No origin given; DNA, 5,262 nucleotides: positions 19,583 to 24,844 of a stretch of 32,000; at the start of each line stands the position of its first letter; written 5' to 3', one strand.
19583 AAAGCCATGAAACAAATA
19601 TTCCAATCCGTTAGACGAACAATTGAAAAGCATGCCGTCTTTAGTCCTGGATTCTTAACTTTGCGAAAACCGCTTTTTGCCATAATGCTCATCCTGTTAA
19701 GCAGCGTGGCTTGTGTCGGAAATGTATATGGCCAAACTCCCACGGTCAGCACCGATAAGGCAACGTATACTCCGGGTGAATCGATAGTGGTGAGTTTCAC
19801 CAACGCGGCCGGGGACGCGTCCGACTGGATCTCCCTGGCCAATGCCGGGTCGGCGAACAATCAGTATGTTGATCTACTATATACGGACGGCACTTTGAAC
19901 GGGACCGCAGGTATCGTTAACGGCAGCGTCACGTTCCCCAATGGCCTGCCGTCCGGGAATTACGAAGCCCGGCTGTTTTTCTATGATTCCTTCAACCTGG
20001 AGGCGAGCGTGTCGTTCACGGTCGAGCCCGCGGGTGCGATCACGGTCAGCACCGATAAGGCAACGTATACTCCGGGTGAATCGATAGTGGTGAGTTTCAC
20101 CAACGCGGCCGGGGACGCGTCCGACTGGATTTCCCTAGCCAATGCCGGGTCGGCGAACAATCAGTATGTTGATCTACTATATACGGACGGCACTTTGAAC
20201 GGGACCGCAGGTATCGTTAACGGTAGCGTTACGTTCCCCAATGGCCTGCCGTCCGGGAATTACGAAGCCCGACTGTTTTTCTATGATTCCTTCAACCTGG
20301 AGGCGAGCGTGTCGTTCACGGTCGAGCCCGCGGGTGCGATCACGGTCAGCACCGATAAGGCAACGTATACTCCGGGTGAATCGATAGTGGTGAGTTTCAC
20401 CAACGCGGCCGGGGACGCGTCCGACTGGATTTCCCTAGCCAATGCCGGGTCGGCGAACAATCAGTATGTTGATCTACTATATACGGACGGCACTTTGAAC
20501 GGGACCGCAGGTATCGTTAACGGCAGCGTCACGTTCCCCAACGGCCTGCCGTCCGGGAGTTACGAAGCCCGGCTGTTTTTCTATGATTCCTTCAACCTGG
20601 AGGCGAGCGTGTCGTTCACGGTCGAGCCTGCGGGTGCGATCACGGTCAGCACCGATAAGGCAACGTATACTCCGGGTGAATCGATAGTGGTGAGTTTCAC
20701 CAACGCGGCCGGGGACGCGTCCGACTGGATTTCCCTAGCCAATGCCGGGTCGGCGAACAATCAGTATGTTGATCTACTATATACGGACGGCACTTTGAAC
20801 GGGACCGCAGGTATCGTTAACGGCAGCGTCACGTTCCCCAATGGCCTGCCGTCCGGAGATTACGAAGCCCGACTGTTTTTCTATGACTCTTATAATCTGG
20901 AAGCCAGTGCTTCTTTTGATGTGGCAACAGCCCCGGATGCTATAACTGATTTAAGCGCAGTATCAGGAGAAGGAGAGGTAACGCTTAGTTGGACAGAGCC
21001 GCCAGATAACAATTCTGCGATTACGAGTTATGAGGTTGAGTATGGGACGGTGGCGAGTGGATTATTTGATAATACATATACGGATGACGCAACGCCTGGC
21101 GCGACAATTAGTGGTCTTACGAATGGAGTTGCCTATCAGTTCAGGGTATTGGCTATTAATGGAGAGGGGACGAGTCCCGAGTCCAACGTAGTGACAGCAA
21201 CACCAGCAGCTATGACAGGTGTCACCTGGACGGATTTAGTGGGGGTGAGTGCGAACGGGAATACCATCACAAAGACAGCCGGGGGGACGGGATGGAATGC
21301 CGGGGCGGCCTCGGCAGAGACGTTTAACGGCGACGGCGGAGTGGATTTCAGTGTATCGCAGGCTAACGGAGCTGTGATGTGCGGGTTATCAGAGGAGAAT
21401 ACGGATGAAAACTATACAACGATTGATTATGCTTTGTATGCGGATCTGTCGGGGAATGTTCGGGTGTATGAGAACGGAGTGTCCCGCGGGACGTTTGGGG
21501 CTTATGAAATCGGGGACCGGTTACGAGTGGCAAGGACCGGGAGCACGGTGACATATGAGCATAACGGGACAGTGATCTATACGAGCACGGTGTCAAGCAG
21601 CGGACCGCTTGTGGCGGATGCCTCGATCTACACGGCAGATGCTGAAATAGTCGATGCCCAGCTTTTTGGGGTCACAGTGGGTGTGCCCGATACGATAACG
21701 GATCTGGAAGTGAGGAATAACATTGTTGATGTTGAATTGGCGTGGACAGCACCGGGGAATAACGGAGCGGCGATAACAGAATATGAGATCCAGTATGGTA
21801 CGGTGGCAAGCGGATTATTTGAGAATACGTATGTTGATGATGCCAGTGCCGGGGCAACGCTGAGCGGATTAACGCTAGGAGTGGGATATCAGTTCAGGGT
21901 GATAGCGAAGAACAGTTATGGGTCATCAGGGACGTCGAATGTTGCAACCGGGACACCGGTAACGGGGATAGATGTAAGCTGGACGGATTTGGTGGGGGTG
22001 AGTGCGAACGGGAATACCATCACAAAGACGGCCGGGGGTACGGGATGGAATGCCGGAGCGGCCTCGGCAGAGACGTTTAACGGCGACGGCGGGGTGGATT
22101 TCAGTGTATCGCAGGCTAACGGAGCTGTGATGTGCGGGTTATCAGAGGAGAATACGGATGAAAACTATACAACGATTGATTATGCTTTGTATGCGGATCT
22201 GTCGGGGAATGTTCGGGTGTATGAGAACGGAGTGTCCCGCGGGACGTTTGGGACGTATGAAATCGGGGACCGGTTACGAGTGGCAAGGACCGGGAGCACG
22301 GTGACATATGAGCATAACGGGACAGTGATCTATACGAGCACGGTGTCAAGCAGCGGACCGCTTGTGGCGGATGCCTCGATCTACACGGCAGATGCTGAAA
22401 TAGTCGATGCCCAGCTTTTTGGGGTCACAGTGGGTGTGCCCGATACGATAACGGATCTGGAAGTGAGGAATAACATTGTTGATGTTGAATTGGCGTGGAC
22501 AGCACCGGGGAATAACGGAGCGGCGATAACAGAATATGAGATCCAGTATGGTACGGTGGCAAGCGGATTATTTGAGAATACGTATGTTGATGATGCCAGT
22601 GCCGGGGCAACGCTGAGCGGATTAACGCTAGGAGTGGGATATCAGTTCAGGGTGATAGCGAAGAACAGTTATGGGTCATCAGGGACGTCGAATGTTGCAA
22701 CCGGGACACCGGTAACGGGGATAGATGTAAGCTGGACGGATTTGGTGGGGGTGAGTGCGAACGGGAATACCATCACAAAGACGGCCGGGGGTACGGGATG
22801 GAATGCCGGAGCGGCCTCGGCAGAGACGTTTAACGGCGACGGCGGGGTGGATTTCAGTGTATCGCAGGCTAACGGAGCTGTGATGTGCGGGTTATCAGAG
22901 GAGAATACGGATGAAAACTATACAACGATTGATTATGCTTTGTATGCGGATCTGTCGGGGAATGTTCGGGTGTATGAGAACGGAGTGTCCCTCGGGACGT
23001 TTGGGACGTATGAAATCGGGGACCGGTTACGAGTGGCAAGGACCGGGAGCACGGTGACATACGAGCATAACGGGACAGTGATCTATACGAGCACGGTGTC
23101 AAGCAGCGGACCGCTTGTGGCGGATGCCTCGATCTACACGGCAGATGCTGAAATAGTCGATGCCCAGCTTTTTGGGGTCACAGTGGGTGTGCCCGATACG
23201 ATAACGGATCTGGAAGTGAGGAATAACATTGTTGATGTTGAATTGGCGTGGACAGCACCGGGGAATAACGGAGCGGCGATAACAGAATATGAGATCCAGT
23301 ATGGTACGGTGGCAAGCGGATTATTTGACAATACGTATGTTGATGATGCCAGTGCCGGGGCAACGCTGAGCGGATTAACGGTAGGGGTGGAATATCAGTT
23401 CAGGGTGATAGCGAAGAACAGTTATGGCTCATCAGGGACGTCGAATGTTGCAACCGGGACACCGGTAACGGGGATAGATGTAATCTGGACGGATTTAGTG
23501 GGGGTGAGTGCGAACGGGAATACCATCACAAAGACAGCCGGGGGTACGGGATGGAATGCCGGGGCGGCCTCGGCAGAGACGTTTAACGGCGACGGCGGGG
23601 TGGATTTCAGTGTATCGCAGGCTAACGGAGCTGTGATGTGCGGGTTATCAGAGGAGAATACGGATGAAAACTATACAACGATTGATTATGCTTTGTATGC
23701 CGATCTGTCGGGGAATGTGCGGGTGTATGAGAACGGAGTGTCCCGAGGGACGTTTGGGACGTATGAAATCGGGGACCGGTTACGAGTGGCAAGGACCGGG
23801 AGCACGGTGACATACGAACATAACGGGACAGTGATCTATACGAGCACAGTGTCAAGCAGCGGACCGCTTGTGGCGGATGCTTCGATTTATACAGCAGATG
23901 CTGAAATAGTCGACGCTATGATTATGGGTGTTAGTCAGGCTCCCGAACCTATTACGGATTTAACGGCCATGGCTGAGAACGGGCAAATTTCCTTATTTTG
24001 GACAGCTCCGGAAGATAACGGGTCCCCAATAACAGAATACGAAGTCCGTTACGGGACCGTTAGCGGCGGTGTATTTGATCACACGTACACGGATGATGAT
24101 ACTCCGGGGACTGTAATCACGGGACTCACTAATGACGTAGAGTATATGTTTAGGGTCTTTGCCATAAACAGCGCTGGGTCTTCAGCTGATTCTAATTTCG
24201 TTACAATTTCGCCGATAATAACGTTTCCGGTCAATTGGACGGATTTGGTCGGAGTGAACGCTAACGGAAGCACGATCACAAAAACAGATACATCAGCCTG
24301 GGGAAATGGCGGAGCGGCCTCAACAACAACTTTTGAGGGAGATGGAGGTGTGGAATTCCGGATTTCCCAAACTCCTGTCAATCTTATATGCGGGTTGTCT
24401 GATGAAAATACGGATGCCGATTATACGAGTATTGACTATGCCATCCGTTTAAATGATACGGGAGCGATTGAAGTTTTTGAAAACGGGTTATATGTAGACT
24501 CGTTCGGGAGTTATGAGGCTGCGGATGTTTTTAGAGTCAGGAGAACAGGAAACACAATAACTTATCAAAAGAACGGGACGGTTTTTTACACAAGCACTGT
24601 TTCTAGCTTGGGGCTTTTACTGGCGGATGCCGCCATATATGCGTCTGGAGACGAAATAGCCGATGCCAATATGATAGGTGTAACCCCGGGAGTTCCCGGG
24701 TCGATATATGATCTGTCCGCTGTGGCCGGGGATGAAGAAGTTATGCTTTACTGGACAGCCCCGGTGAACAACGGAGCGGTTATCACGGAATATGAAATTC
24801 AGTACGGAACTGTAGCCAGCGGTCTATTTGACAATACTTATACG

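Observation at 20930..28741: Ten copies of an unassigned ~155-aa domain strictly alternating with FN3 domains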

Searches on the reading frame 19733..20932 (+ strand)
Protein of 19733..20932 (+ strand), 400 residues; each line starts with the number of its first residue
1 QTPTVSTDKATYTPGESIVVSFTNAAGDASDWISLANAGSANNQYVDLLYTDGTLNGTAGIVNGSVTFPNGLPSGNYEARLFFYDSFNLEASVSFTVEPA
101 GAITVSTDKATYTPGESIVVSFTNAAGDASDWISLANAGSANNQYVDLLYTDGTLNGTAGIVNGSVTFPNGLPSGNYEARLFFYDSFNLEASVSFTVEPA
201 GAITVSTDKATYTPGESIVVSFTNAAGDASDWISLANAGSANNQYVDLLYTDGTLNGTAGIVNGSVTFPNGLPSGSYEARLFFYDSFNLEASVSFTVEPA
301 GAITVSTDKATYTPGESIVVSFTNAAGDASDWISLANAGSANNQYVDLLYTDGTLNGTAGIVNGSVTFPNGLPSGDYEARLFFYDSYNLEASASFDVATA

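Call 62: search_solved_structures(query=window:19733-20932:+, max_evalue=1)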
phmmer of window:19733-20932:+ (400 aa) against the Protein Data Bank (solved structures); distinct sequences matched with E-value up to 1: 15.
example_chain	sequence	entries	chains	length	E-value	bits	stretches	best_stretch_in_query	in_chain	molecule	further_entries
9etl_D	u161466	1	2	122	0.083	15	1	90-247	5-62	Chains: D,C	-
1ieh_A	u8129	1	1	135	0.099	14.8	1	289-348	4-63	BRUC.D4.4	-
7n0r_C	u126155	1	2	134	0.1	14.7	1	289-347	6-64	Single-domain antibody C2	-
9g13_A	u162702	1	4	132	0.13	14.4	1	89-342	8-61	VHH H3-2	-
9h77_A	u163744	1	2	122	0.23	13.6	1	197-347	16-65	Nb 3A02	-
5jmo_C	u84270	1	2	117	0.23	13.6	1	295-348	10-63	camelid VHH fragment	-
5jmr_A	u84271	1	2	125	0.25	13.5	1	295-348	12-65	camelid VHH fragment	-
9osu_H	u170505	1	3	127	0.25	13.5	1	98-148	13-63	Heavy chain of Fab from human antibody HB315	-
9hvk_H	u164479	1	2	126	0.4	12.8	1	95-347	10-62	Nanobody 7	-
7nfr_B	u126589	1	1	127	0.41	12.7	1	296-347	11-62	NB8194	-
8ybo_B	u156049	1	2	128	0.52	12.4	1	97-347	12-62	nanobody SEB-Nb11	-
6xxn_H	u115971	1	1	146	0.52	12.4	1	95-347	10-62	NB_7_h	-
6xxn_A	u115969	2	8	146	0.53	12.4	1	95-247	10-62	NB_7_a,b,c,f | Nano body 7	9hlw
2x89_A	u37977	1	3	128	0.87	11.7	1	95-247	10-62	ANTIBODY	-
4kdt_A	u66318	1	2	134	0.97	11.5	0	95-147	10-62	Nanobody24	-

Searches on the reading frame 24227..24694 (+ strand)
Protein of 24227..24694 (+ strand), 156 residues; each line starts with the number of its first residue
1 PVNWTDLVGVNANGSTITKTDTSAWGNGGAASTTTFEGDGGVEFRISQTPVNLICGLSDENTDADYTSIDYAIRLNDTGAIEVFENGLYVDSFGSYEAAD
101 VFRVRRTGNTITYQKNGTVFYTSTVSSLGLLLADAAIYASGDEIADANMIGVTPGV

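Call 9: search_protein_families(library=pfam, proteins=[window:24227-24694:+], max_evalue=10)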
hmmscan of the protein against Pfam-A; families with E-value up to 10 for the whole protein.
window:24227-24694:+ (156 aa): 2 families
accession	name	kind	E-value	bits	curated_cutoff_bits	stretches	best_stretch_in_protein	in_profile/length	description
PF21446.3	Gp34_trimer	-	0.031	15.2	27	1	98-148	23-72/116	Long-tail fiber proximal subunit, C-terminal, trimerization domain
PF25687.1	Mycobacteriophage_Gene3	-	0.042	14.3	27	1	9-44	23-58/83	Mycobacteriophage Gene 3 protein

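Call 13: search_protein_families(library=phrogs, proteins=[window:24227-24694:+], max_evalue=1)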
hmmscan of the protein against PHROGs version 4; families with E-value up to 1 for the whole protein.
window:24227-24694:+ (156 aa): 4 families
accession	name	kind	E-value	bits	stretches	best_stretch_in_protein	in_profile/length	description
phrog_19691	-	head and packaging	5.6e-10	39.6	1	11-124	125-238/623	virion structural protein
phrog_26502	-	head and packaging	3.9e-07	30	1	15-151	101-240/620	virion structural protein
phrog_2804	-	head and packaging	0.019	15.5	1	89-122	161-194/239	virion structural protein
phrog_8551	-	unknown function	0.078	14.1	1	10-44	24-58/83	-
